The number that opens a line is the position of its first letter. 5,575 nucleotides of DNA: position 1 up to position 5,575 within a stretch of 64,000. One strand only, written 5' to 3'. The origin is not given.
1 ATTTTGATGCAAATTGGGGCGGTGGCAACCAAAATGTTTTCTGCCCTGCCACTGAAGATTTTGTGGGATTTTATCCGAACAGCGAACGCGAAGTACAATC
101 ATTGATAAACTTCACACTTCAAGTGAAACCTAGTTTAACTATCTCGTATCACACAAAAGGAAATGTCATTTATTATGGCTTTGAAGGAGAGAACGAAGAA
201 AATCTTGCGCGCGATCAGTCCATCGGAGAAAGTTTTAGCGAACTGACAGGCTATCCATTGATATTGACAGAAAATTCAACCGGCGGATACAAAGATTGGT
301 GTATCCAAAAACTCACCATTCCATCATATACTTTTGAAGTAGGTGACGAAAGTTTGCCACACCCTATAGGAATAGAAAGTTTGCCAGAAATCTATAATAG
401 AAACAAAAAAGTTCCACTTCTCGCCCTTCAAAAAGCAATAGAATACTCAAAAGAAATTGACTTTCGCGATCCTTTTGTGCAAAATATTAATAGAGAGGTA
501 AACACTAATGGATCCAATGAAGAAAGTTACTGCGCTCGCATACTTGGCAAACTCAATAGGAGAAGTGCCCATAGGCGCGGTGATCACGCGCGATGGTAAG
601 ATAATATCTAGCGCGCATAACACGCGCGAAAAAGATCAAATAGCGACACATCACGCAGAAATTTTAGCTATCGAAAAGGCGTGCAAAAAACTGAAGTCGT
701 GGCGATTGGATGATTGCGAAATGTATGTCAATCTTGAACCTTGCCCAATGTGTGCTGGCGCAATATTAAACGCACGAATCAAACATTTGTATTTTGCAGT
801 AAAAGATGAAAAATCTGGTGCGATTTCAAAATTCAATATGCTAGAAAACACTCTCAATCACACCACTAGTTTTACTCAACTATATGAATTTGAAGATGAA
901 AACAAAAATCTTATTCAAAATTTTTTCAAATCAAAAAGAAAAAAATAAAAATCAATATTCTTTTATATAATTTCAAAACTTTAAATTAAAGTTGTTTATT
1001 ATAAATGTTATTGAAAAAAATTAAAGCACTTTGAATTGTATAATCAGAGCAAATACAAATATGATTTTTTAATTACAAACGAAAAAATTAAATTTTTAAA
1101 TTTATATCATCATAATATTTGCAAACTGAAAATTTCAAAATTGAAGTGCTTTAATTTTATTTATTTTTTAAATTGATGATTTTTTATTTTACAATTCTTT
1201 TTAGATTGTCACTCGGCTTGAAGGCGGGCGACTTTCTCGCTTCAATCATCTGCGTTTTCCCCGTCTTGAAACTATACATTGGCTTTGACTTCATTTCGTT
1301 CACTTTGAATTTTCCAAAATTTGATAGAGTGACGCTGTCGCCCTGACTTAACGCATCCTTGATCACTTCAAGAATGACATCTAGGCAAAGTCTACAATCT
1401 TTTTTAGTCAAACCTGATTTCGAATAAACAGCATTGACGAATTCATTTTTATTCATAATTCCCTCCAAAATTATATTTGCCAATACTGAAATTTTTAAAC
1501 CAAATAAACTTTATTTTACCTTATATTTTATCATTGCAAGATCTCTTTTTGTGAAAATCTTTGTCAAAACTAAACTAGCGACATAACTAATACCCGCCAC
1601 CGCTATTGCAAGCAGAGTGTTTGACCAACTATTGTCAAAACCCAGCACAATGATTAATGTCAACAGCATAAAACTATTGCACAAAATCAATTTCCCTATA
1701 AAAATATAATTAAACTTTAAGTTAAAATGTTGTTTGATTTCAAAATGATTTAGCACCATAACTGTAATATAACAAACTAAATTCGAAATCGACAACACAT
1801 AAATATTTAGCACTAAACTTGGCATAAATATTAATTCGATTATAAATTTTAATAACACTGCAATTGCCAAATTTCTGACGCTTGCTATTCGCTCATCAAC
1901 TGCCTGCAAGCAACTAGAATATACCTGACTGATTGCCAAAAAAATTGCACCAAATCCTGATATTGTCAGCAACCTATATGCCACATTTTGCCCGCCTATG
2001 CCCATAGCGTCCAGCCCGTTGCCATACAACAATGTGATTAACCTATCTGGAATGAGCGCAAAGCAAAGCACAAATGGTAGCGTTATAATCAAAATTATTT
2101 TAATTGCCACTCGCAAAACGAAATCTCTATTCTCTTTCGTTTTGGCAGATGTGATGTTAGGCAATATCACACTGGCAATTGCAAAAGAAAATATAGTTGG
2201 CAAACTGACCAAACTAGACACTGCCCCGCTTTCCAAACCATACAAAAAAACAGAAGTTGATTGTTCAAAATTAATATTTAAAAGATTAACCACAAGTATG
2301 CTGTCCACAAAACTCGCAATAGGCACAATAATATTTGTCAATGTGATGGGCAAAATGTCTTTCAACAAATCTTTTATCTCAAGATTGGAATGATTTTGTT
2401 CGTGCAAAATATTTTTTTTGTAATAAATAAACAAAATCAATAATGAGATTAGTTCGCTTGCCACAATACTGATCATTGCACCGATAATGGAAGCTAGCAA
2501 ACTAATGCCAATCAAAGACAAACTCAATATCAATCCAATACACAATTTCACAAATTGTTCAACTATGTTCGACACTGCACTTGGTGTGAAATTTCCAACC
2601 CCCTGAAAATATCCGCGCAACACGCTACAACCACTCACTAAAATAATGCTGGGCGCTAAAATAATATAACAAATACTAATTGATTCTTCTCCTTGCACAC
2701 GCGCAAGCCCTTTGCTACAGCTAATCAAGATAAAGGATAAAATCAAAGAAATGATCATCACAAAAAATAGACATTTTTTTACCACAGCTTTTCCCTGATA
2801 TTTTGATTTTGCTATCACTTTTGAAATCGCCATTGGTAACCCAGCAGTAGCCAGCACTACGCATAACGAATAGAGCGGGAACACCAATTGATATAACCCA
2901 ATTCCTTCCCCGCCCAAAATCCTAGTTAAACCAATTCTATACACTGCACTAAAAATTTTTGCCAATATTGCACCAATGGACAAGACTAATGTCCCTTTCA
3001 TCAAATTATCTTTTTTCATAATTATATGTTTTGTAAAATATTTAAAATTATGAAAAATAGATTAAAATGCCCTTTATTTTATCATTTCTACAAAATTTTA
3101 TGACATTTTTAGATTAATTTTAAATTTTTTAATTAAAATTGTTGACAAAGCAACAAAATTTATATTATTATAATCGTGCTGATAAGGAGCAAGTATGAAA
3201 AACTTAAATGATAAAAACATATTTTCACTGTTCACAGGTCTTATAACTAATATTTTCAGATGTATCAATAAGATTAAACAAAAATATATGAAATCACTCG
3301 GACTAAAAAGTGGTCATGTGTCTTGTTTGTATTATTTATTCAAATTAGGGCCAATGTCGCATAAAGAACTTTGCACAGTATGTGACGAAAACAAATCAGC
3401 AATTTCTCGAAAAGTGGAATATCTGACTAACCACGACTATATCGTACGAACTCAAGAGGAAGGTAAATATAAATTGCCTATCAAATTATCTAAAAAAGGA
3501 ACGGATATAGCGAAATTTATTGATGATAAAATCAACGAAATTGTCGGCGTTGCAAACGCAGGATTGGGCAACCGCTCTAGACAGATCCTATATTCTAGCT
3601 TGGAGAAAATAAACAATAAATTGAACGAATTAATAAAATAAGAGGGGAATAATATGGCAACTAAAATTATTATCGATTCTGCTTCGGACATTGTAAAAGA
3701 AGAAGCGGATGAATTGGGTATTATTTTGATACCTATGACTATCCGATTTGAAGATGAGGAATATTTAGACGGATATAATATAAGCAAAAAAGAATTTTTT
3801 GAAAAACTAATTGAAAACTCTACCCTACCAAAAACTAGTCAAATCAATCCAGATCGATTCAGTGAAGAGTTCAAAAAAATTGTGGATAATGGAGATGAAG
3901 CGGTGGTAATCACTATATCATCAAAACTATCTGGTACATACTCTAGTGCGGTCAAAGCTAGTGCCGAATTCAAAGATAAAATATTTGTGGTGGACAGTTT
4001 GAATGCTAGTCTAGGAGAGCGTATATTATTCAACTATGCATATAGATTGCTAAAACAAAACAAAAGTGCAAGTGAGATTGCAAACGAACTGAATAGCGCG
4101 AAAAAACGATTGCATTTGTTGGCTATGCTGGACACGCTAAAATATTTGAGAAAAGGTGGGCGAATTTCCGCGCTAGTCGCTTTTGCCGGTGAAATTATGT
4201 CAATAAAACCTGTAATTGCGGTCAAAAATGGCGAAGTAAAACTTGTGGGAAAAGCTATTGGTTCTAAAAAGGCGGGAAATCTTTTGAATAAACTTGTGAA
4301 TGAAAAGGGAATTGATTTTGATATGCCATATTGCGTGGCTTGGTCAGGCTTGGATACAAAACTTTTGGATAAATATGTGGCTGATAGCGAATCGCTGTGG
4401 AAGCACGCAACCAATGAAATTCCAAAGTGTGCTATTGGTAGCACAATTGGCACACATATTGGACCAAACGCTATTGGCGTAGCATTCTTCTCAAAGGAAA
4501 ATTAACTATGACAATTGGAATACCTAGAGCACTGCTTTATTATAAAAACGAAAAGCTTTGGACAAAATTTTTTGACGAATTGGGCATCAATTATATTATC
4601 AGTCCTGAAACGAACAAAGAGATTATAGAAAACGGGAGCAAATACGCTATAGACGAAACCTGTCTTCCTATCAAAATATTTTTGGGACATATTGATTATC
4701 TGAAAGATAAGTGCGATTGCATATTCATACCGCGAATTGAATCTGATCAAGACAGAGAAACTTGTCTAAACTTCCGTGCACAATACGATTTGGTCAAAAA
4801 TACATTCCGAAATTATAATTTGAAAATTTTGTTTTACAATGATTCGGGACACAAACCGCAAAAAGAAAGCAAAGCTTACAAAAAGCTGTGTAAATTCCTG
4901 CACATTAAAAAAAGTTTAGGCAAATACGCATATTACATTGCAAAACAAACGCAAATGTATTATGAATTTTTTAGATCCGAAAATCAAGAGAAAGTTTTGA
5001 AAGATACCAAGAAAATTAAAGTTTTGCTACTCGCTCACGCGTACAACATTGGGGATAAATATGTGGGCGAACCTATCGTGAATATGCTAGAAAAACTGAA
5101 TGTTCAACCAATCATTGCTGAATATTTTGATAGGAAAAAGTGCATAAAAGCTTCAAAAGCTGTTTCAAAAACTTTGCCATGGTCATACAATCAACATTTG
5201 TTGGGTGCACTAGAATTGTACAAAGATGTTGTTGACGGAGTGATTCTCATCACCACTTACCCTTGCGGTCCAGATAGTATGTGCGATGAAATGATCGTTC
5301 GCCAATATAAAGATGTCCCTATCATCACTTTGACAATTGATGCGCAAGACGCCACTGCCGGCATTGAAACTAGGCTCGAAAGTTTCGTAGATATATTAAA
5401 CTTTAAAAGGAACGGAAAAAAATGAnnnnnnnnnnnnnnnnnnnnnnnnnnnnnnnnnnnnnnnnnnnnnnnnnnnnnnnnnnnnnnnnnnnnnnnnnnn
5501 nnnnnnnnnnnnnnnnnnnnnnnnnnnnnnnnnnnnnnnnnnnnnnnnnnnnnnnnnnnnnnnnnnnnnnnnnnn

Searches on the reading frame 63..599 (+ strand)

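Call 53: search_protein_families(library=pfam, proteins=[window:63-599:+], max_evalue=0.0001)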
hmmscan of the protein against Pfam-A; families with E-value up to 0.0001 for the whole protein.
window:63-599:+ (178 aa): 1 family
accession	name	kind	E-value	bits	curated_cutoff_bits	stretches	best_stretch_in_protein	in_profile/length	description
PF00246.29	Peptidase_M14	-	4.8e-06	26.8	21.6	0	4-104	155-276/286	Zinc carboxypeptidase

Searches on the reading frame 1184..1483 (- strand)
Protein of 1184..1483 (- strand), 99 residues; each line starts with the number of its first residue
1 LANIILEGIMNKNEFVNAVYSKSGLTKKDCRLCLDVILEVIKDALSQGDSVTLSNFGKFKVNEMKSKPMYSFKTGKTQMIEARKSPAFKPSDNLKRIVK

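Call 53: search_protein_families(library=pfam, proteins=[window:1184-1483:-], max_evalue=0.0001)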
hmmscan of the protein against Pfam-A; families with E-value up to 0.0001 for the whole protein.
window:1184-1483:- (99 aa): 3 families
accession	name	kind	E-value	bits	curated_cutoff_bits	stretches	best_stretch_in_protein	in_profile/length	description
PF00216.26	Bac_DNA_binding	-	2.7e-27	95.3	22.4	1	10-98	1-89/90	Bacterial DNA-binding protein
PF18291.6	HU-HIG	-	6.5e-10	39.6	26.2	1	2-98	24-118/125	HU domain fused to wHTH, Ig, or Glycine-rich motif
PF14908.11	HU-CCDC81_euk_1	-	1.1e-05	25.8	26.1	1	24-96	18-83/89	CCDC81 eukaryotic HU domain 1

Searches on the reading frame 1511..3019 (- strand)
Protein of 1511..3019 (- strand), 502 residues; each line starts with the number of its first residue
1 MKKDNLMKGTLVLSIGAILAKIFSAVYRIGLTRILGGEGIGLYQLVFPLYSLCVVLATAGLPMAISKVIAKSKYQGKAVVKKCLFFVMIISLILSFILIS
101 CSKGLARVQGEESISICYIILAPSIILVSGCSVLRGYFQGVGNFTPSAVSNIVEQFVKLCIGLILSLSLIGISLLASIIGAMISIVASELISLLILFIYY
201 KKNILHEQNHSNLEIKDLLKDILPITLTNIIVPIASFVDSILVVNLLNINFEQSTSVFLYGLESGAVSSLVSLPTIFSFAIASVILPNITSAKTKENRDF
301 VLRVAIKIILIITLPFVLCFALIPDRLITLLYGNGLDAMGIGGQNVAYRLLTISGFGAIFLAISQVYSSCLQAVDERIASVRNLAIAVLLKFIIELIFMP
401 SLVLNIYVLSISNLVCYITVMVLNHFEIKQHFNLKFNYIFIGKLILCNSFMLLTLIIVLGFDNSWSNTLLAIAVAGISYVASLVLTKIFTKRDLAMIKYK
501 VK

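Call 53: search_protein_families(library=pfam, proteins=[window:1511-3019:-], max_evalue=0.0001)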
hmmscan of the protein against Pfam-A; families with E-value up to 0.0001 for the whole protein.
window:1511-3019:- (502 aa): 2 families
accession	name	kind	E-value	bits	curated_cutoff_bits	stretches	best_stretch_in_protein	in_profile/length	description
PF01943.22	Polysacc_synt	-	3.1e-30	106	28.2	1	6-291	1-272/274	Polysaccharide biosynthesis protein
PF13440.11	Polysacc_synt_3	-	2.5e-12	47.1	23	1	31-334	2-286/293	Polysaccharide biosynthesis protein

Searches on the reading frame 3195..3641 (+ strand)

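Call 53: search_protein_families(library=pfam, proteins=[window:3195-3641:+], max_evalue=0.0001)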
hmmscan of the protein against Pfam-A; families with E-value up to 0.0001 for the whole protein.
window:3195-3641:+ (148 aa): 1 family
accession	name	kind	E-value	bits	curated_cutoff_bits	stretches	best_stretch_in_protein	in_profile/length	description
PF13463.12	HTH_27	-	6.1e-05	23.7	22.2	0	40-102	4-68/68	Winged helix DNA-binding domain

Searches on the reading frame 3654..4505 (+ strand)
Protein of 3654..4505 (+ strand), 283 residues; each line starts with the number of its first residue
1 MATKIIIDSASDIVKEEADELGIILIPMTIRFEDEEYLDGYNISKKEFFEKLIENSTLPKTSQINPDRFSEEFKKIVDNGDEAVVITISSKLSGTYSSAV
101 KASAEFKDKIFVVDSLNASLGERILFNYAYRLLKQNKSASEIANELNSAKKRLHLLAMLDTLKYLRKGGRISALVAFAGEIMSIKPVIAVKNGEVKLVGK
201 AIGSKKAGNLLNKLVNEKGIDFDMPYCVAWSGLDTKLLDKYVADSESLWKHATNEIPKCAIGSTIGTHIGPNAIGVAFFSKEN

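Call 53: search_protein_families(library=pfam, proteins=[window:3654-4505:+], max_evalue=0.0001)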
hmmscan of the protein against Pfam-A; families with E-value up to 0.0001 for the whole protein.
window:3654-4505:+ (283 aa): 1 family
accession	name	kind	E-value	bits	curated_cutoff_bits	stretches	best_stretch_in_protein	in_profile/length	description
PF02645.21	DegV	-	2.9e-73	247.1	27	1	3-280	2-279/280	Uncharacterised protein, DegV family COG1307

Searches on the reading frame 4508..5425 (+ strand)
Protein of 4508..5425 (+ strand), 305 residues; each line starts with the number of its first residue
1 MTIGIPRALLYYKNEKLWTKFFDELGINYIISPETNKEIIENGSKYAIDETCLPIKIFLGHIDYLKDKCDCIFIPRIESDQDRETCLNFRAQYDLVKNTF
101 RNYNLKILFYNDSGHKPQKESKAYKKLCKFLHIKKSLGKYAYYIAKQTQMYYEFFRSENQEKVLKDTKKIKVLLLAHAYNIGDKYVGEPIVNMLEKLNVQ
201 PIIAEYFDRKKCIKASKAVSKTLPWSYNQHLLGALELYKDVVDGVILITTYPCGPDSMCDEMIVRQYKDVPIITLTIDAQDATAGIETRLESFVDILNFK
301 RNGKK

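Call 53: search_protein_families(library=pfam, proteins=[window:4508-5425:+], max_evalue=0.0001)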
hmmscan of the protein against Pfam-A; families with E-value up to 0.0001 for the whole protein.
window:4508-5425:+ (305 aa): 1 family
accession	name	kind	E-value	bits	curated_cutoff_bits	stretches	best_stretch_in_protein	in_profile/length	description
PF09989.15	DUF2229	-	1.8e-42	145.9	29.4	1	2-205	1-216/218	CoA enzyme activase uncharacterised domain (DUF2229)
